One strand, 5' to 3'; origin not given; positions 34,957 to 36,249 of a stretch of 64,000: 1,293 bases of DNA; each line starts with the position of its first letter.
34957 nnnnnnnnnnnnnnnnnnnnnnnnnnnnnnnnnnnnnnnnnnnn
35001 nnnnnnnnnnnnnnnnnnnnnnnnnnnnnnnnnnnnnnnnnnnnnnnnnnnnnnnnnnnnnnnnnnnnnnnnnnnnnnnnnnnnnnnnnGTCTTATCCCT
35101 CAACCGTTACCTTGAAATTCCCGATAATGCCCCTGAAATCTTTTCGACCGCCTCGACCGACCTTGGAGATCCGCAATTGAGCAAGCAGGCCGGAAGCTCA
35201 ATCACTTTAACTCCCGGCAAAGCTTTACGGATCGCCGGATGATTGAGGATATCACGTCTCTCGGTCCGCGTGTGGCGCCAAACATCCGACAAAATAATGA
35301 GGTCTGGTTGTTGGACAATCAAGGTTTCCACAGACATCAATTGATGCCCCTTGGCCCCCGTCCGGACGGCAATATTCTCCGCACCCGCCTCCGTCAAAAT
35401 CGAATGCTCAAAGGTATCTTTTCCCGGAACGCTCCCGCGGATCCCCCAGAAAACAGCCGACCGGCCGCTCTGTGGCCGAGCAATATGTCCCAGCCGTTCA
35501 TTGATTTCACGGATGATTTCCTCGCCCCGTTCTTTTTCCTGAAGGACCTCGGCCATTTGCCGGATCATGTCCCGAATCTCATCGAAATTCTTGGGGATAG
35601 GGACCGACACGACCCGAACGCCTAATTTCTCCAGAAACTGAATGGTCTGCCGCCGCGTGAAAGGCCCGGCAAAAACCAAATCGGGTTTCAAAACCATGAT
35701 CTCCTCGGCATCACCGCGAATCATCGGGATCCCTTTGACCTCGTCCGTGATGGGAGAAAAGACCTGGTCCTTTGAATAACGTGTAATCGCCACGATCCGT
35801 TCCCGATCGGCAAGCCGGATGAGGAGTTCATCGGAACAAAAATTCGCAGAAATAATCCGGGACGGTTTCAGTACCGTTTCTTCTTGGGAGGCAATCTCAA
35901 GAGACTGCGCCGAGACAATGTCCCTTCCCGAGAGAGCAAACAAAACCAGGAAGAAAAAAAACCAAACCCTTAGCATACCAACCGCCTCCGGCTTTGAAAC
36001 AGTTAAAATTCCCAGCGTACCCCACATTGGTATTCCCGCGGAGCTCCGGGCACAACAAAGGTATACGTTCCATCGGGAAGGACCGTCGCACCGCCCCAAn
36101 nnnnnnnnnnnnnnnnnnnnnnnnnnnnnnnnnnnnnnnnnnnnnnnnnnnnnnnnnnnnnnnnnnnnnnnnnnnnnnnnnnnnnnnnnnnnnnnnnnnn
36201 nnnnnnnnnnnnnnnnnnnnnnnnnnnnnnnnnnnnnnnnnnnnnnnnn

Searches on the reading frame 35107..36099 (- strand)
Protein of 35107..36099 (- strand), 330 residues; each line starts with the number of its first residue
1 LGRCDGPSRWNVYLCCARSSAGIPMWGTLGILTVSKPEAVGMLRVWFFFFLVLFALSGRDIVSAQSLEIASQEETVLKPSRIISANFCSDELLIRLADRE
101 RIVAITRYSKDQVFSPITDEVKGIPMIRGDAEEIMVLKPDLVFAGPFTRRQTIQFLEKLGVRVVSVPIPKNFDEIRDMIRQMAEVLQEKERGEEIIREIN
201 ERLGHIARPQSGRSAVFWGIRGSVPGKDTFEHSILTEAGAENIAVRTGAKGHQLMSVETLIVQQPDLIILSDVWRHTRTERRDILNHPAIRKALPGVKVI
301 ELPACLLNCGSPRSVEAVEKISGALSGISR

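Call 5: search_protein_families(library=pfam, proteins=[window:35107-36099:-])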
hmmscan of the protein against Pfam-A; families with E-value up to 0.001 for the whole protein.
window:35107-36099:- (330 aa): 1 family
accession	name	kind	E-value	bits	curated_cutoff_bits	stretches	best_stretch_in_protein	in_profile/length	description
PF01497.23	Peripla_BP_2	-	1.5e-19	70.8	27.5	1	82-289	1-216/235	Periplasmic binding protein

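Call 37: search_protein_families(library=ncbifam, proteins=[window:35107-36099:-], max_evalue=0.00001)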
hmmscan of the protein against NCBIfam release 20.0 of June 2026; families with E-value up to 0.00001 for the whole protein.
window:35107-36099:- (330 aa): 5 families
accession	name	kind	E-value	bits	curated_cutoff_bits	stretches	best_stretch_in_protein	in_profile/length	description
TIGR04281.1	peripla_PGF_1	equivalog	7e-27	94.5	325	1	78-324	20-263/330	PGF-CTERM-anchored ABC transporter substrate-binding protein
TIGR03868.1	F420-O_ABCperi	hypoth_equivalog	1.9e-14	53.6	392.4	1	78-298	16-255/287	putative F420-0 ABC transporter substrate-binding protein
NF002894.0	PRK03379.1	equivalog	8.4e-09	35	234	1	103-326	45-263/266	vitamin B12 ABC transporter substrate-binding protein BtuF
TIGR03659.1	IsdE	equivalog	1.8e-07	30.7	298.65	1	68-269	27-229/292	heme ABC transporter substrate-binding protein IsdE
NF038402.1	TroA_like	subfamily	1.6e-06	27.9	30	1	128-273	44-188/219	helical backbone metal receptor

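Call 60: search_solved_structures(query=window:35107-36099:-, max_evalue=0.001)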
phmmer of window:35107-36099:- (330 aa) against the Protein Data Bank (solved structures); distinct sequences matched with E-value up to 0.001: 23.
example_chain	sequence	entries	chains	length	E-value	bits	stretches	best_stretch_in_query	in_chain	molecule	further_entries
2r7a_A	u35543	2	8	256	1.3e-12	50.7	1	81-274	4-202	Bacterial heme binding protein | Periplasmic HEME binding protein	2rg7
4m7o_A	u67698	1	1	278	1.2e-09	40.9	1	73-271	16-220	Iron-binding protein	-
4hn9_A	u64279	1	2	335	1e-07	34.6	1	78-303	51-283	Iron complex transport system substrate-binding protein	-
5m3b_A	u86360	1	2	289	5.6e-07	32.2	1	103-271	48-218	Vitamin B12-binding protein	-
4mlz_A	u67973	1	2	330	7.1e-07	31.8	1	79-291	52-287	Periplasmic binding protein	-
5m2q_A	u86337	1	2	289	1e-06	31.3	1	103-271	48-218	Outer membrane protein A,Vitamin B12-binding protein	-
5m34_A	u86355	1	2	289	1.4e-06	30.9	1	103-271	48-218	Vitamin B12-binding protein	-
4ino_A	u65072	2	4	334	1.5e-06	30.7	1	93-314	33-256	Nickel (II) ABC transporter, periplasmic nickel-binding protein | Iron (III) ABC transporter, periplasmic iron-binding protein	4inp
5ysc_A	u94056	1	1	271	1.7e-06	30.6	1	80-322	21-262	Vitamin B12-binding protein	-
3md9_A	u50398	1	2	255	2e-06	30.4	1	129-271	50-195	Hemin-binding periplasmic protein hmuT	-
3nu1_A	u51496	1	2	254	2e-06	30.3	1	129-271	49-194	Hemin-binding periplasmic protein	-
5khl_B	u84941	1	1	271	2.1e-06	30.3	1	80-272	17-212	Hemin ABC transporter, periplasmic hemin-binding protein HutB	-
1n2z_A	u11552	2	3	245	2.3e-06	30.1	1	114-271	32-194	Vitamin B12 transport protein btuF | Vitamin B12-binding protein btuF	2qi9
4dbl_E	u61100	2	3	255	2.4e-06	30.1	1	114-271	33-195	Vitamin B12-binding protein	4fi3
5ovw_A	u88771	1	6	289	2.4e-06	30.1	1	104-271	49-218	Vitamin B12-binding protein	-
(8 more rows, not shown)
